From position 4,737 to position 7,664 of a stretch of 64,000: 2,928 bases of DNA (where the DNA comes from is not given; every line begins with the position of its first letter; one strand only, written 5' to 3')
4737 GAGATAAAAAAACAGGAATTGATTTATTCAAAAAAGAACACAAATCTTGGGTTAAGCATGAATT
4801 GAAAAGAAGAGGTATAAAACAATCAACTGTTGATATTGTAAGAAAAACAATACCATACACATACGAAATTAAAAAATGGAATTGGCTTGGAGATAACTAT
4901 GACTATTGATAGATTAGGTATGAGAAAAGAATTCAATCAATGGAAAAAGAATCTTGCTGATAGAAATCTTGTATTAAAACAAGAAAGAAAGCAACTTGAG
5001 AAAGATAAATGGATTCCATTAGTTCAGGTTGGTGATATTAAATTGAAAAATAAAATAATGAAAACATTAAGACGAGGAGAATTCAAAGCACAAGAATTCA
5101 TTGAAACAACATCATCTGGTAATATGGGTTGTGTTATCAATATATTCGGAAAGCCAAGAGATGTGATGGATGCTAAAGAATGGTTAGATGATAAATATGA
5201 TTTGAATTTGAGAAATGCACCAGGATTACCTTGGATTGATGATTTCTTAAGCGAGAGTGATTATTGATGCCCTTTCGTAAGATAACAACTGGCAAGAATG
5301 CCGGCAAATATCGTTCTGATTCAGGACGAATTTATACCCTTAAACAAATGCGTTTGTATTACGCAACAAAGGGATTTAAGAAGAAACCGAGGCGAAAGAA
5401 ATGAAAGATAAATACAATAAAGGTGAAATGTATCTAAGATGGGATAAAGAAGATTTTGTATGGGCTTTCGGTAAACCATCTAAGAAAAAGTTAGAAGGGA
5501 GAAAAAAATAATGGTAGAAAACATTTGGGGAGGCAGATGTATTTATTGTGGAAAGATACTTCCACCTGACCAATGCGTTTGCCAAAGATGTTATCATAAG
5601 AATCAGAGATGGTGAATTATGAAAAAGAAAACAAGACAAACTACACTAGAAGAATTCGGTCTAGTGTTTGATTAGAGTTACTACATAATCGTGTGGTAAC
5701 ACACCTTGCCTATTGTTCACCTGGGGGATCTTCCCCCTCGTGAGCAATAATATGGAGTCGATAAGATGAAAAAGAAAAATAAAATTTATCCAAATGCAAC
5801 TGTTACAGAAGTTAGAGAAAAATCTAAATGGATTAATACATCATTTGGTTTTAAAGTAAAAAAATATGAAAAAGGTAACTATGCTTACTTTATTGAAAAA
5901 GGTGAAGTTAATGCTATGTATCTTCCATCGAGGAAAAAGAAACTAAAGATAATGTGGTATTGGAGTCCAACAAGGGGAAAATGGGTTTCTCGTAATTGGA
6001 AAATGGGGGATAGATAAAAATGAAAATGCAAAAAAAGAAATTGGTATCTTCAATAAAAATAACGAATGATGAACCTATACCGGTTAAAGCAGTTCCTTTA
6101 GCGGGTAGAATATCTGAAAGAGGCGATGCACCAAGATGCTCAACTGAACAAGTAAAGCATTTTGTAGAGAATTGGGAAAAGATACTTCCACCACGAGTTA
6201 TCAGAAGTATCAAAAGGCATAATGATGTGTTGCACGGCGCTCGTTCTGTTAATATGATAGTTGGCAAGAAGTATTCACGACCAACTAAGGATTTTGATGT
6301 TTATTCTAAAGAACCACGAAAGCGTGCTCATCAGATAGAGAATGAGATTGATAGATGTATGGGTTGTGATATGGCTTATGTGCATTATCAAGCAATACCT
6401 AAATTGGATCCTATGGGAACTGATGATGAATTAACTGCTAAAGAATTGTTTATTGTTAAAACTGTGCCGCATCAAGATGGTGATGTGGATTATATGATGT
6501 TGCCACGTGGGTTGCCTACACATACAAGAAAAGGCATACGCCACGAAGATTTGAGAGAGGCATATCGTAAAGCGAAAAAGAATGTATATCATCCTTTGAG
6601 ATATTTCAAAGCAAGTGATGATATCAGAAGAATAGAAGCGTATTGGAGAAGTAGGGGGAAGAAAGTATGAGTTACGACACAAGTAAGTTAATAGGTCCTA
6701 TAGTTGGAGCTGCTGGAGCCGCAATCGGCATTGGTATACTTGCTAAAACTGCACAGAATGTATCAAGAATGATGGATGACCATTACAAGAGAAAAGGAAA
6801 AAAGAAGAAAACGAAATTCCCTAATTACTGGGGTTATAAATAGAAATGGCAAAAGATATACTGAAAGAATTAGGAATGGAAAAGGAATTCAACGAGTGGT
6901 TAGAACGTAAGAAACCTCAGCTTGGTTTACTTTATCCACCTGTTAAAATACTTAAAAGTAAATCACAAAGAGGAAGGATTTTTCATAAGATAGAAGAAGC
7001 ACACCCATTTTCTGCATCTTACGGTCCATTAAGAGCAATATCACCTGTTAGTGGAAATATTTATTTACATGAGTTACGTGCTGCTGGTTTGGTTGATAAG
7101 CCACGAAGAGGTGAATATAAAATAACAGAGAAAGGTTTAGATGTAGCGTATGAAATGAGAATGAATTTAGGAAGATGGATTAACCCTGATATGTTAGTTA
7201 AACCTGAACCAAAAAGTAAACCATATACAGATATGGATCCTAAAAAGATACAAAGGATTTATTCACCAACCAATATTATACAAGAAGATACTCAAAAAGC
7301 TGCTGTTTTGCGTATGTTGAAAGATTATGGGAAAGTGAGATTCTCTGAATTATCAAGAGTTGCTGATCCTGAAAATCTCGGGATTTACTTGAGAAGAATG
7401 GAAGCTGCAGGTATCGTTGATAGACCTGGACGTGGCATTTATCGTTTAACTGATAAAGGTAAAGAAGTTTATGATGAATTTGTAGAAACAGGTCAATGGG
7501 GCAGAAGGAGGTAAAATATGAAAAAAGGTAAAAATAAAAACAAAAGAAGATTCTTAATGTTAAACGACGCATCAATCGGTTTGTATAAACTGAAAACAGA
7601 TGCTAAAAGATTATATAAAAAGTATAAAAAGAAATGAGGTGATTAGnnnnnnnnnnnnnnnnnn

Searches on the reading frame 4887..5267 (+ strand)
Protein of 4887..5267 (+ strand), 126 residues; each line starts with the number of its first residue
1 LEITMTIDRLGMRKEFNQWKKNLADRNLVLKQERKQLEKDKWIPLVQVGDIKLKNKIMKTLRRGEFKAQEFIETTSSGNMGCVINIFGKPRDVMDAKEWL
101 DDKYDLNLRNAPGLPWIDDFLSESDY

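Call 8: search_protein_families(library=pfam, proteins=[window:4887-5267:+], max_evalue=1)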
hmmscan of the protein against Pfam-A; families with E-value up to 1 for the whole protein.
window:4887-5267:+ (126 aa): 3 families
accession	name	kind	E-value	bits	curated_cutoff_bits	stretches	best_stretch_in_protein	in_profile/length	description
PF24668.1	KH_Vigilin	-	0.0013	18.6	27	1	72-97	15-40/50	Vigilin KH domain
PF09840.14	DUF2067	-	0.094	12.7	24.9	1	55-99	10-52/187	Uncharacterized protein conserved in archaea (DUF2067)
PF08367.16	M16C_assoc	-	0.17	11.5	25.3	1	20-58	31-71/252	Peptidase M16C associated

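Call 9: search_protein_families(library=phrogs, proteins=[window:4887-5267:+], max_evalue=1)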
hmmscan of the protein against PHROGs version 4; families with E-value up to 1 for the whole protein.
window:4887-5267:+ (126 aa): 0 families

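Call 78: search_protein_families(library=ncbifam, proteins=[window:4899-5267:+], max_evalue=0.1)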
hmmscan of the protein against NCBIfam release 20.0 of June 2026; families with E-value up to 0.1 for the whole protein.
window:4899-5267:+ (122 aa): 0 families

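Call 79: search_protein_families(library=padloc, proteins=[window:4899-5267:+], max_evalue=0.1)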
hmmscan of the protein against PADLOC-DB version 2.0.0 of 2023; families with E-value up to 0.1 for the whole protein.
window:4899-5267:+ (122 aa): 0 families

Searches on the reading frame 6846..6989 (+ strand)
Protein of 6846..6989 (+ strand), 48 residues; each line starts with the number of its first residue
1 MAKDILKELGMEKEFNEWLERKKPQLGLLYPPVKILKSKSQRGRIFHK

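Call 84: find_homologous_proteins(query=A6, max_evalue=10)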
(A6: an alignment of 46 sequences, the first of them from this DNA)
Query A6 (46 sequences) (48 aa, profile of the alignment): 2 proteins with E <= 10 among 246 candidates.
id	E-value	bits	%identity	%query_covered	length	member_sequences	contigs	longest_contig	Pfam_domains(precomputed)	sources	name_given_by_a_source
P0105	8.4e-10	56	55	42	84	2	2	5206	-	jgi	-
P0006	1.3e-7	49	60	31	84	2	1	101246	-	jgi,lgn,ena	-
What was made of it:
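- Tried and rejected: A 48-column tag-centred profile returned only 2 hits (call 84), so the word index is blind to this family.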

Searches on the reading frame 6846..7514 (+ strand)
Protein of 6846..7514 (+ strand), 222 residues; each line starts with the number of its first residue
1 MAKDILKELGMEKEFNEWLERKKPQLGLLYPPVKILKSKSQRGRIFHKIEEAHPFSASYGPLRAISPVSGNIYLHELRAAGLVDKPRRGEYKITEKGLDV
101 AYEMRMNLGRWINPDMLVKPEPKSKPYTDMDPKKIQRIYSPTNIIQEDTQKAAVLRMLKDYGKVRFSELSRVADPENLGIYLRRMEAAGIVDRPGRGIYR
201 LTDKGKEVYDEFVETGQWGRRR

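Call 8: search_protein_families(library=pfam, proteins=[window:6846-7514:+], max_evalue=1)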
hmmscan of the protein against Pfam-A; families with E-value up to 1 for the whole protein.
window:6846-7514:+ (222 aa): 14 families
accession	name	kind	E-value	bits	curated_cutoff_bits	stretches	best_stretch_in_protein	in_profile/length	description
PF14338.12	Mrr_N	-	9.8e-13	48.5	29.5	2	74-101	58-85/87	Mrr N-terminal domain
PF14947.12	HTH_45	-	4.1e-09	36.8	25.5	2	72-104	38-69/77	Winged helix-turn-helix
PF01638.23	HxlR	-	5.4e-08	33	20.8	1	151-220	7-84/91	HxlR-like helix-turn-helix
PF13338.12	AbiEi_4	-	9.4e-08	32.5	25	1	180-202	27-49/49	Transcriptional regulator, AbiEi antitoxin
PF25213.1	HVO_A0261_N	-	0.00011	22.4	35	1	152-214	14-76/86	HVO_A0261 N-terminal domain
PF03551.20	PadR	-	0.00041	20.7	27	1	190-210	46-74/75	Transcriptional regulator PadR-like family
PF14277.12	DUF4364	-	0.00086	19.6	26.9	0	73-112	39-81/162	Domain of unknown function (DUF4364)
PF08461.16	HTH_12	-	0.001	19.4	21.4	0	182-207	39-64/66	Ribonuclease R winged-helix domain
PF09929.15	DUF2161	-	0.0012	19.4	27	1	153-207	64-117/118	Putative PD-(D/E)XK phosphodiesterase (DUF2161)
PF20217.3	DUF6577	-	0.0023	18.1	27.8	1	178-210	2-32/204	Family of unknown function (DUF6577)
PF04458.17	DUF505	-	0.0037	16.1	28.7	1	175-211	364-405/622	Protein of unknown function (DUF505)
PF13545.12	HTH_Crp_2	-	0.12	12.8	27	0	181-203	42-63/70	Crp-like helix-turn-helix domain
PF01090.25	Ribosomal_S19e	-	0.2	11.8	29.4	0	181-213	99-131/137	Ribosomal protein S19e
PF07848.18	PaaX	-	0.28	11.9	24.8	0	182-205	44-70/70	PaaX-like protein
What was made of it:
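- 6846..7514 (+): Dispersed member: tag plus two winged-helix domains. Mrr_N, HTH_45 and HxlR are above their cut-offs (call 8).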

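Call 9: search_protein_families(library=phrogs, proteins=[window:6846-7514:+], max_evalue=1)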
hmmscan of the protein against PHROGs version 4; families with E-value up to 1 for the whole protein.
window:6846-7514:+ (222 aa): 9 families
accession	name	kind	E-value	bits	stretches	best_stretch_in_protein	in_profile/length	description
phrog_2440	-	transcription regulation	5e-06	27.4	1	153-211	32-97/126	transcriptional regulator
phrog_11195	-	unknown function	1.9e-05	25.1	1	148-221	23-104/122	-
phrog_4278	-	unknown function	0.00018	22.3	1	74-102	73-105/127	-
phrog_12817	-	transcription regulation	0.0031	18.4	1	164-210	91-141/151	transcriptional regulator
phrog_35756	-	unknown function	0.019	15.9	0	72-103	54-84/144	-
phrog_6336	-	unknown function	0.05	15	0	72-97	48-73/81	-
phrog_4054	-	unknown function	0.069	14.5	0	198-218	50-70/71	-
phrog_13512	-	transcription regulation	0.12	13.2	0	193-214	66-87/178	transcriptional regulator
phrog_1368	-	transcription regulation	0.15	12.9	0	73-109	47-83/101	transcriptional regulator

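Call 70: find_homologous_proteins(query=window:6846-7511:+, max_evalue=0.001)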
Query window:6846-7511:+ (222 aa): 1 proteins with E <= 0.001 among 374 candidates.
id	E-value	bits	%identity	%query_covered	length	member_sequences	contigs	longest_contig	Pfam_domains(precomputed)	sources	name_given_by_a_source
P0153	1.4e-144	497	100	100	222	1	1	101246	PF01638.24,PF14338.13,PF13338.13,PF14947.13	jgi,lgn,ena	-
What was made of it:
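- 6846..7514 (+): No homologue beyond itself in the word-indexed protein search (call 70).
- Tried and rejected: No homologue in the indexed database (call 70).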

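Call 79: search_protein_families(library=padloc, proteins=[window:6846-7514:+], max_evalue=0.1)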
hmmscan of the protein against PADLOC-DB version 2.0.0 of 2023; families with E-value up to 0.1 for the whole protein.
window:6846-7514:+ (222 aa): 13 families
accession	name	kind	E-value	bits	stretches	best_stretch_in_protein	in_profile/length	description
PDLC02283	AbiEi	-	8.1e-08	30.2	1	147-208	3-61/201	AbiEi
PDLC02265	AbiEi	-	2.4e-07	28.7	1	149-214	2-64/198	AbiEi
PDLC01879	CARF3--CARF_TM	-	5.2e-07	27.5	2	144-209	151-217/222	-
PDLC02225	AbiEi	-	5.1e-05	21.1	1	150-214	6-63/198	AbiEi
PDLC02235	AbiEi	-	7.9e-05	20.4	1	174-204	35-65/240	AbiEi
PDLC01720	Csa3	-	0.00017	20.1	1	149-202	25-96/118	Csa3_1_CAS-I-II-III-IV-V-VI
PDLC02226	AbiEi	-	0.0047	14.8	0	167-201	23-57/202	AbiEi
PDLC03869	LmuC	-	0.0082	13.8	0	173-213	87-130/168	-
PDLC02228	AbiEi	-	0.013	12.8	1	182-220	56-94/216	AbiEi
PDLC02253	AbiEi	-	0.022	12.9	0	179-212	30-60/112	AbiEi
PDLC02231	AbiEi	-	0.023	12.5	0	182-208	36-62/280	AbiEi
PDLC02258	AbiEi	-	0.025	12.7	1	153-208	7-62/196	AbiEi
PDLC03871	LmuC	-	0.029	12.4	0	182-212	79-112/156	-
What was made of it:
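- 6846..7514 (+): AbiEi-like wHTH hits in PADLOC (call 79).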
